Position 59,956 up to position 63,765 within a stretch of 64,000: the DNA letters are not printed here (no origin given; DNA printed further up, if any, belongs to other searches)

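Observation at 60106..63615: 1169-aa NfnB(GltD)-like + NfnA(PyrK)-like fusion with novel N-terminal domain, immediately downstream of the nitrite/sulfite reductase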

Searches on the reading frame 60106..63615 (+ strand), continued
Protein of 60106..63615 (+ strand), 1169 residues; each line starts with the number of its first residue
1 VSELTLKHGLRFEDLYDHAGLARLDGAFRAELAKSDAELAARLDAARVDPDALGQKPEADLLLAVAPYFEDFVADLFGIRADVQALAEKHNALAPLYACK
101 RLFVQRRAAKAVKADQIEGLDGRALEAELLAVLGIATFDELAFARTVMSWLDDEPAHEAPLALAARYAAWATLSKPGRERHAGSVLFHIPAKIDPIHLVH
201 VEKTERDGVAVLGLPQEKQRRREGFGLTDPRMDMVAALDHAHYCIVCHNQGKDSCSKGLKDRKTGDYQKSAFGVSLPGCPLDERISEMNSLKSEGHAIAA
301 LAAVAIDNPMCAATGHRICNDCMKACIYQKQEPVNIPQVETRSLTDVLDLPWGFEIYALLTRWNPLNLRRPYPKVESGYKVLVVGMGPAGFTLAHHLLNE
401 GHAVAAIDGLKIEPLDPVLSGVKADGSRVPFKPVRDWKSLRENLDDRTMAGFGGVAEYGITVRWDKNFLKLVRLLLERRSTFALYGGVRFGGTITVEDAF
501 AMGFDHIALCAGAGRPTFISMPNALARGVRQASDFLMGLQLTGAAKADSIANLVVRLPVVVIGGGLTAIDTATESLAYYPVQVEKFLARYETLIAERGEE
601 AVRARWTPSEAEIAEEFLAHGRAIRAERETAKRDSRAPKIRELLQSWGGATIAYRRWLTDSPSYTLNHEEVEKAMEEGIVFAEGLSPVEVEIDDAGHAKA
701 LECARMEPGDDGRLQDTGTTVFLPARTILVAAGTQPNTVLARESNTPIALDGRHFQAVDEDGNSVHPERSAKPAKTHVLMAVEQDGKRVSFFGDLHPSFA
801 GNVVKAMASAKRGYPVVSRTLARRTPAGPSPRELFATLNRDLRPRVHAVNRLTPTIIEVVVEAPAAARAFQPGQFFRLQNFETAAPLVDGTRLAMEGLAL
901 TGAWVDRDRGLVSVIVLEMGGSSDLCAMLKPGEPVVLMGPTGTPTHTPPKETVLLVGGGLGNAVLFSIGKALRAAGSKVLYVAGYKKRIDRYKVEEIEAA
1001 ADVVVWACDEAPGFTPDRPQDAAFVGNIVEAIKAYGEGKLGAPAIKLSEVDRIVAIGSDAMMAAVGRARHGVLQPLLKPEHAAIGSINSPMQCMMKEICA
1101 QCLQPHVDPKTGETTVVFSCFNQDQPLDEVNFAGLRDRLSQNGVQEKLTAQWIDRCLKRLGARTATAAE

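Call 12: find_homologous_proteins(query=window:60106-63612:+, max_evalue=0.00001)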
Query window:60106-63612:+ (1169 aa): 8000 proteins with E <= 0.00001 among 8000 candidates; the best 120 are listed.
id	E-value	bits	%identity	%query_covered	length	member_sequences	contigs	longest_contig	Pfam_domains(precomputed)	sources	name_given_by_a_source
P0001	0.0e+0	2656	100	100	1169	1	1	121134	PF27156.1,PF07992.21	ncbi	ncbi:MAG: FAD-dependent oxidoreductase [Gemmatimonas sp.]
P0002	0.0e+0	2467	93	100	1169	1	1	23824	PF27156.1,PF07992.21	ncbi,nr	ncbi:MAG TPA: FAD-dependent oxidoreductase [Alphaproteobacteria bacterium]|nr:FAD-dependent oxidored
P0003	0.0e+0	2332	88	100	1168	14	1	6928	PF27156.1,PF07992.21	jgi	jgi:NADPH-dependent glutamate synthase beta subunit-like oxidoreductase/NAD(P)H-flavin reductase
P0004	0.0e+0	2303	86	100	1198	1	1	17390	PF27156.1,PF07992.21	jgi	jgi:NADPH-dependent glutamate synthase beta subunit-like oxidoreductase/NAD(P)H-flavin reductase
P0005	0.0e+0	2293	86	100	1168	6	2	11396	PF27156.1,PF07992.21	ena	-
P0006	0.0e+0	2285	86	100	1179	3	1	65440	PF27156.1,PF07992.21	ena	-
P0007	0.0e+0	1966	87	85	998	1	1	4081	PF27156.1,PF07992.21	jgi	jgi:NADPH-dependent glutamate synthase beta subunit-like oxidoreductase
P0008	0.0e+0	1875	71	99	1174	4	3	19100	PF27156.1,PF07992.21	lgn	-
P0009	0.0e+0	1868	71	99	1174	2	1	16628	PF27156.1,PF07992.21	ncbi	-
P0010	0.0e+0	1867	71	99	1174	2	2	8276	PF14691.12,PF27156.1,PF07992.21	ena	-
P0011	0.0e+0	1858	71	100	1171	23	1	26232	PF27156.1,PF07992.21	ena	-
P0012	0.0e+0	1840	70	100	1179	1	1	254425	PF14691.12,PF27156.1,PF07992.21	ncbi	ncbi:MAG: FAD-dependent oxidoreductase [Alphaproteobacteria bacterium]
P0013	0.0e+0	1830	70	100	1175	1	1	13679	PF27156.1,PF07992.21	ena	-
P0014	0.0e+0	1806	69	100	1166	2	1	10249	PF27156.1,PF07992.21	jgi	jgi:NADPH-dependent glutamate synthase beta subunit-like oxidoreductase/NAD(P)H-flavin reductase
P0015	0.0e+0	1805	69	100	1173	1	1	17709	PF27156.1,PF07992.21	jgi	jgi:NADPH-dependent glutamate synthase beta subunit-like oxidoreductase/NAD(P)H-flavin reductase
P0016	0.0e+0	1805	69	99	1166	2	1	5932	PF27156.1,PF07992.21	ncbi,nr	ncbi:MAG: FAD-dependent oxidoreductase [Alphaproteobacteria bacterium]|nr:FAD-dependent oxidoreducta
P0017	0.0e+0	1804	69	100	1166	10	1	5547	PF27156.1,PF07992.21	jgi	jgi:NADPH-dependent glutamate synthase beta subunit-like oxidoreductase/NAD(P)H-flavin reductase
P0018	0.0e+0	1804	70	100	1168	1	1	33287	PF27156.1,PF07992.21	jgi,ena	-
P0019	0.0e+0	1799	70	100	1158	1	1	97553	PF27156.1,PF07992.21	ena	-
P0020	0.0e+0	1798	69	100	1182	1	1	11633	PF27156.1,PF07992.21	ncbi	-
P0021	0.0e+0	1798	69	100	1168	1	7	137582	PF27156.1,PF07992.21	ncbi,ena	-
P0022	0.0e+0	1798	69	100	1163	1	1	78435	PF27156.1,PF07992.21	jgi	jgi:NADPH-dependent glutamate synthase beta subunit-like oxidoreductase/NAD(P)H-flavin reductase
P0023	0.0e+0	1796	68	99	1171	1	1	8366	PF27156.1,PF07992.21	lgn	-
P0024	0.0e+0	1795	68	100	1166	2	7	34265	PF27156.1,PF07992.21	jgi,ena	jgi:NADPH-dependent glutamate synthase beta subunit-like oxidoreductase/NAD(P)H-flavin reductase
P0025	0.0e+0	1794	69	100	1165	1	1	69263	PF27156.1,PF07992.21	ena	-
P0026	0.0e+0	1794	68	99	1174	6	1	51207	PF27156.1,PF07992.21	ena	-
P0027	0.0e+0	1794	68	100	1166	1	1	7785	PF27156.1,PF07992.21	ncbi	-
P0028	0.0e+0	1793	70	100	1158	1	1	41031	PF27156.1,PF07992.21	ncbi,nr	ncbi:MAG TPA: FAD-dependent oxidoreductase [Stellaceae bacterium]|nr:FAD-dependent oxidoreductase [S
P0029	0.0e+0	1793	69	100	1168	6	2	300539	PF27156.1,PF07992.21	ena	-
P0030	0.0e+0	1792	70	100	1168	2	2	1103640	PF27156.1,PF07992.21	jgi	jgi:NADPH-dependent glutamate synthase beta subunit-like oxidoreductase/NAD(P)H-flavin reductase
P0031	0.0e+0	1791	69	100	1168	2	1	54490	PF27156.1,PF07992.21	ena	-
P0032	0.0e+0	1790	68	99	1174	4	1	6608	PF27156.1,PF07992.21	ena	-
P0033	0.0e+0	1789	70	100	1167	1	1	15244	PF27156.1,PF07992.21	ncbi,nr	ncbi:MAG: FAD-dependent oxidoreductase [Rhodospirillaceae bacterium]|nr:FAD-dependent oxidoreductase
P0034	0.0e+0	1789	69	100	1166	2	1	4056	PF27156.1,PF07992.21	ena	-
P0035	0.0e+0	1788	69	100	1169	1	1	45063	PF27156.1,PF07992.21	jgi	jgi:NADPH-dependent glutamate synthase beta subunit-like oxidoreductase/NAD(P)H-flavin reductase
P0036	0.0e+0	1788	70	100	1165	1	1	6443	PF27156.1,PF07992.21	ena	-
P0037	0.0e+0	1787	68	99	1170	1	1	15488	PF27156.1,PF07992.21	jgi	-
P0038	0.0e+0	1785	68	99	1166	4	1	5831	PF27156.1,PF07992.21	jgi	jgi:NADPH-dependent glutamate synthase beta subunit-like oxidoreductase/NAD(P)H-flavin reductase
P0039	0.0e+0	1785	70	100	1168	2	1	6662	PF27156.1,PF07992.21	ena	-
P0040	0.0e+0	1785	69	100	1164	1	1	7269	PF27156.1,PF07992.21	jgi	-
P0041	0.0e+0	1785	69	100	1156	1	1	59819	PF27156.1,PF07992.21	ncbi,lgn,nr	ncbi:MAG: pyridine nucleotide-disulfide oxidoreductase [Azospirillum sp.]|nr:pyridine nucleotide-dis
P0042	0.0e+0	1785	69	100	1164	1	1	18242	PF27156.1,PF07992.21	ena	-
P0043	0.0e+0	1785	69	100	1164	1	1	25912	PF27156.1,PF07992.21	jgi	-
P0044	0.0e+0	1784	68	99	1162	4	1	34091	PF27156.1,PF07992.21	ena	-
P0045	0.0e+0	1784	69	100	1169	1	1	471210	PF27156.1,PF07992.21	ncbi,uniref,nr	ncbi:hypothetical protein GCM10011611_19500 [Aliidongia dinghuensis]|uniref:FAD-binding FR-type doma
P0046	0.0e+0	1784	68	99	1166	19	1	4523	PF27156.1,PF07992.21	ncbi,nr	ncbi:MAG: FAD-dependent oxidoreductase [Alphaproteobacteria bacterium]|nr:FAD-dependent oxidoreducta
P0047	0.0e+0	1784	69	99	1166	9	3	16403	PF27156.1,PF07992.21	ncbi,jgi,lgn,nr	ncbi:MAG: pyridine nucleotide-disulfide oxidoreductase [Alphaproteobacteria bacterium]|nr:MAG: pyrid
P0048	0.0e+0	1783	68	99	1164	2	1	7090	PF27156.1,PF07992.21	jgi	jgi:NADPH-dependent glutamate synthase beta subunit-like oxidoreductase/NAD(P)H-flavin reductase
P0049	0.0e+0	1783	69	100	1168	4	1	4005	PF27156.1,PF07992.21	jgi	jgi:NADPH-dependent glutamate synthase beta subunit-like oxidoreductase/NAD(P)H-flavin reductase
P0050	0.0e+0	1782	68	100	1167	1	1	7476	PF14691.12,PF27156.1,PF07992.21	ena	-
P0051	0.0e+0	1782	68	99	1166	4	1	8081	PF27156.1,PF07992.21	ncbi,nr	ncbi:MAG: FAD-dependent oxidoreductase [Alphaproteobacteria bacterium]|nr:FAD-dependent oxidoreducta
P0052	0.0e+0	1782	69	100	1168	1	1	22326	PF27156.1,PF07992.21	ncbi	-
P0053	0.0e+0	1782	69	100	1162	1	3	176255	PF27156.1,PF07992.21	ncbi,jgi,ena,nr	ncbi:MAG TPA: FAD-dependent oxidoreductase [Stellaceae bacterium]|nr:FAD-dependent oxidoreductase [S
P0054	0.0e+0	1781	69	100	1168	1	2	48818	PF27156.1,PF07992.21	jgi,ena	jgi:NADPH-dependent glutamate synthase beta subunit-like oxidoreductase/NAD(P)H-flavin reductase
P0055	0.0e+0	1781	69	100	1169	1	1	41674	PF27156.1,PF07992.21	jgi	jgi:NADPH-dependent glutamate synthase beta subunit-like oxidoreductase/NAD(P)H-flavin reductase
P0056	0.0e+0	1781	70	100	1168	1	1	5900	PF27156.1,PF07992.21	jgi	jgi:NADPH-dependent glutamate synthase beta subunit-like oxidoreductase/NAD(P)H-flavin reductase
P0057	0.0e+0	1781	69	100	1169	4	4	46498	PF27156.1,PF07992.21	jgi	-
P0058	0.0e+0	1780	69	100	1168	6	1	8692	PF27156.1,PF07992.21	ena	-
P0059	0.0e+0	1780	69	100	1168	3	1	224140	PF27156.1,PF07992.21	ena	-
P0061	0.0e+0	1779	68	100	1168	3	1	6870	PF14691.12,PF27156.1,PF07992.21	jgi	-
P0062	0.0e+0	1779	68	100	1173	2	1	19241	PF27156.1,PF07992.21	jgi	jgi:NADPH-dependent glutamate synthase beta subunit-like oxidoreductase/NAD(P)H-flavin reductase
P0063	0.0e+0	1779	69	100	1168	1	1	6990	PF27156.1,PF07992.21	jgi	jgi:NADPH-dependent glutamate synthase beta subunit-like oxidoreductase/NAD(P)H-flavin reductase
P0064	0.0e+0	1779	69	99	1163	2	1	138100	PF27156.1,PF07992.21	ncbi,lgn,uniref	ncbi:FAD-dependent oxidoreductase [Azospirillum sp.]|uniref:FAD-dependent oxidoreductase n=1 Tax=Azo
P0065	0.0e+0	1778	69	99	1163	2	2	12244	PF27156.1,PF07992.21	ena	-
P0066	0.0e+0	1778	69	100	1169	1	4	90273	PF27156.1,PF07992.21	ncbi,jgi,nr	ncbi:MAG TPA: FAD-dependent oxidoreductase [Stellaceae bacterium]|nr:FAD-dependent oxidoreductase [S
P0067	0.0e+0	1778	69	99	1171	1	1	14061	PF27156.1,PF07992.21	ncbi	-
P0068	0.0e+0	1777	69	100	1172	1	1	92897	PF27156.1,PF07992.21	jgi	jgi:NADPH-dependent glutamate synthase beta subunit-like oxidoreductase/NAD(P)H-flavin reductase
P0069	0.0e+0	1777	69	100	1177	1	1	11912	PF27156.1,PF07992.21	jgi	jgi:NADPH-dependent glutamate synthase beta subunit-like oxidoreductase/NAD(P)H-flavin reductase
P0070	0.0e+0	1777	68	99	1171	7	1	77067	PF27156.1,PF07992.21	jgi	-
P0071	0.0e+0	1776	69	100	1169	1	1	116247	PF27156.1,PF07992.21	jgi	jgi:NADPH-dependent glutamate synthase beta subunit-like oxidoreductase/NAD(P)H-flavin reductase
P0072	0.0e+0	1776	68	99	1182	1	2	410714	PF27156.1,PF07992.21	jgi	jgi:NADPH-dependent glutamate synthase beta subunit-like oxidoreductase/NAD(P)H-flavin reductase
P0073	0.0e+0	1776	69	100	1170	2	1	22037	PF27156.1,PF07992.21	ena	-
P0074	0.0e+0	1775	69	100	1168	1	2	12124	PF27156.1,PF07992.21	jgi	-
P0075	0.0e+0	1775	69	100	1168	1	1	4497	PF27156.1,PF07992.21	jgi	jgi:NADPH-dependent glutamate synthase beta subunit-like oxidoreductase/NAD(P)H-flavin reductase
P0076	0.0e+0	1775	68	100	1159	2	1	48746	PF27156.1,PF07992.21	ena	-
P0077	0.0e+0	1775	68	100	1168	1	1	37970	PF27156.1,PF07992.21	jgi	jgi:NADPH-dependent glutamate synthase beta subunit-like oxidoreductase/NAD(P)H-flavin reductase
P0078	0.0e+0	1775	68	99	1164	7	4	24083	PF27156.1,PF07992.21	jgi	jgi:NADPH-dependent glutamate synthase beta subunit-like oxidoreductase/NAD(P)H-flavin reductase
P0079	0.0e+0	1775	69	100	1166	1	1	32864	PF27156.1,PF07992.21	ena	-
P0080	0.0e+0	1775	68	100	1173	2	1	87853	PF27156.1,PF07992.21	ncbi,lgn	-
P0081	0.0e+0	1775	69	99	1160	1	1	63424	PF27156.1,PF07992.21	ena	-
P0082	0.0e+0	1775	70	100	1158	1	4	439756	PF27156.1,PF07992.21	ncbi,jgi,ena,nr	ncbi:MAG TPA: FAD-dependent oxidoreductase [Stellaceae bacterium]|nr:FAD-dependent oxidoreductase [S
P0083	0.0e+0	1774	68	99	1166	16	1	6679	PF27156.1,PF07992.21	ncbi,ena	-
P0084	0.0e+0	1774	69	100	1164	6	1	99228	PF27156.1,PF07992.21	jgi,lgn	-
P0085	0.0e+0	1774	68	100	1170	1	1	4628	PF27156.1,PF07992.21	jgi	jgi:NADPH-dependent glutamate synthase beta subunit-like oxidoreductase/NAD(P)H-flavin reductase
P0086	0.0e+0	1774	69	100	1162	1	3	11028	PF27156.1,PF07992.21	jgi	jgi:NADPH-dependent glutamate synthase beta subunit-like oxidoreductase/NAD(P)H-flavin reductase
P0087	0.0e+0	1774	68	100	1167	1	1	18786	PF27156.1,PF07992.21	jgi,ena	-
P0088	0.0e+0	1774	69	100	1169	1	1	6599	PF27156.1,PF07992.21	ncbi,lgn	ncbi:MAG: FAD-dependent oxidoreductase [Aliidongia sp.]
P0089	0.0e+0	1774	69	100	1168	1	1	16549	PF27156.1,PF07992.21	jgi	jgi:NADPH-dependent glutamate synthase beta subunit-like oxidoreductase/NAD(P)H-flavin reductase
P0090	0.0e+0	1773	68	99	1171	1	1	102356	PF27156.1,PF07992.21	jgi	jgi:NADPH-dependent glutamate synthase beta subunit-like oxidoreductase/NAD(P)H-flavin reductase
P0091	0.0e+0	1773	68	100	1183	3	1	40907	PF27156.1,PF07992.21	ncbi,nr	ncbi:MAG TPA: FAD-dependent oxidoreductase [Stellaceae bacterium]|nr:FAD-dependent oxidoreductase [S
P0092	0.0e+0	1773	68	100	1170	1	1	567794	PF27156.1,PF07992.21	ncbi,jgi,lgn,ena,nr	ncbi:MAG TPA: FAD-dependent oxidoreductase [Aliidongia sp.]|nr:FAD-dependent oxidoreductase [Aliidon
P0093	0.0e+0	1773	69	99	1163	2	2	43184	PF27156.1,PF07992.21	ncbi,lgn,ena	-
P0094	0.0e+0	1773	69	100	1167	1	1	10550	PF27156.1,PF07992.21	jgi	jgi:NADPH-dependent glutamate synthase beta subunit-like oxidoreductase/NAD(P)H-flavin reductase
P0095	0.0e+0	1773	69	100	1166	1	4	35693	PF27156.1,PF07992.21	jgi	jgi:NADPH-dependent glutamate synthase beta subunit-like oxidoreductase/NAD(P)H-flavin reductase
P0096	0.0e+0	1773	68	100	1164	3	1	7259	PF27156.1,PF07992.21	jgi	jgi:NADPH-dependent glutamate synthase beta subunit-like oxidoreductase/NAD(P)H-flavin reductase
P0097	0.0e+0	1773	69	100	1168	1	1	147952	PF27156.1,PF07992.21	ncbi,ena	-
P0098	0.0e+0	1773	68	99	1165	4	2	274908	PF27156.1,PF07992.21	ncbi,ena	ncbi:MAG: FAD-dependent oxidoreductase [Alphaproteobacteria bacterium]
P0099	0.0e+0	1773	68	100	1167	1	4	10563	PF27156.1,PF07992.21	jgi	jgi:NADPH-dependent glutamate synthase beta subunit-like oxidoreductase/NAD(P)H-flavin reductase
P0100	0.0e+0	1773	68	100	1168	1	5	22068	PF27156.1,PF07992.21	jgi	jgi:NADPH-dependent glutamate synthase beta subunit-like oxidoreductase/NAD(P)H-flavin reductase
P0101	0.0e+0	1773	68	100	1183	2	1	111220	PF27156.1,PF07992.21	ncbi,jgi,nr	ncbi:MAG: FAD-dependent oxidoreductase [Alphaproteobacteria bacterium]|nr:FAD-dependent oxidoreducta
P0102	0.0e+0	1772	68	100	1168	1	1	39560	PF27156.1,PF07992.21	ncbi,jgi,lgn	jgi:NADPH-dependent glutamate synthase beta subunit-like oxidoreductase/NAD(P)H-flavin reductase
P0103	0.0e+0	1772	68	100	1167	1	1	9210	PF27156.1,PF07992.21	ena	-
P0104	0.0e+0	1772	68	100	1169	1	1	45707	PF27156.1,PF07992.21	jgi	jgi:NADPH-dependent glutamate synthase beta subunit-like oxidoreductase/NAD(P)H-flavin reductase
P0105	0.0e+0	1772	69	99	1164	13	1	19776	PF27156.1,PF07992.21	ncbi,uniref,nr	ncbi:pyridine nucleotide-disulfide oxidoreductase [Azospirillum sp. Vi22]|uniref:pyridine nucleotide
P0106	0.0e+0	1772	67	99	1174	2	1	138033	PF27156.1,PF07992.21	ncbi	-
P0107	0.0e+0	1772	68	100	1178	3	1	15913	PF27156.1,PF07992.21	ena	-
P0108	0.0e+0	1772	68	100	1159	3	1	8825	PF27156.1,PF07992.21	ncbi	ncbi:MAG: FAD-dependent oxidoreductase [Stellaceae bacterium]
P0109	0.0e+0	1772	68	100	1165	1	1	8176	PF27156.1,PF07992.21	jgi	jgi:NADPH-dependent glutamate synthase beta subunit-like oxidoreductase/NAD(P)H-flavin reductase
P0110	0.0e+0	1772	69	100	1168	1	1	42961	PF27156.1,PF07992.21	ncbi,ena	-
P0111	0.0e+0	1771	68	100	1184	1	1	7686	PF27156.1,PF07992.21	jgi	jgi:NADPH-dependent glutamate synthase beta subunit-like oxidoreductase/NAD(P)H-flavin reductase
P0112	0.0e+0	1771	69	100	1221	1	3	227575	PF27156.1,PF07992.21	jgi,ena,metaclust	jgi:NADPH-dependent glutamate synthase beta subunit-like oxidoreductase/NAD(P)H-flavin reductase|met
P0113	0.0e+0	1771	68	100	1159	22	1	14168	PF27156.1,PF07992.21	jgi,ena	-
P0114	0.0e+0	1770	68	100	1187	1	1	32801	PF27156.1,PF07992.21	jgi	jgi:NADPH-dependent glutamate synthase beta subunit-like oxidoreductase/NAD(P)H-flavin reductase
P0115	0.0e+0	1770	68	100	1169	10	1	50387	PF27156.1,PF07992.21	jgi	jgi:NADPH-dependent glutamate synthase beta subunit-like oxidoreductase/NAD(P)H-flavin reductase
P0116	0.0e+0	1770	68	100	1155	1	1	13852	PF27156.1,PF07992.21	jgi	jgi:NADPH-dependent glutamate synthase beta subunit-like oxidoreductase/NAD(P)H-flavin reductase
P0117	0.0e+0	1769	69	99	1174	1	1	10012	PF27156.1,PF07992.21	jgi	-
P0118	0.0e+0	1769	69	100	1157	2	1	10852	PF27156.1,PF07992.21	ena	-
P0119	0.0e+0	1769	69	100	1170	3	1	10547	PF27156.1,PF07992.21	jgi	-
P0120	0.0e+0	1769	69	100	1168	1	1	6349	PF27156.1,PF07992.21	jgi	-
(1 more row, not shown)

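Call 14: find_encoding_contigs(protein=P0001, flank=10000, max_places=3)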
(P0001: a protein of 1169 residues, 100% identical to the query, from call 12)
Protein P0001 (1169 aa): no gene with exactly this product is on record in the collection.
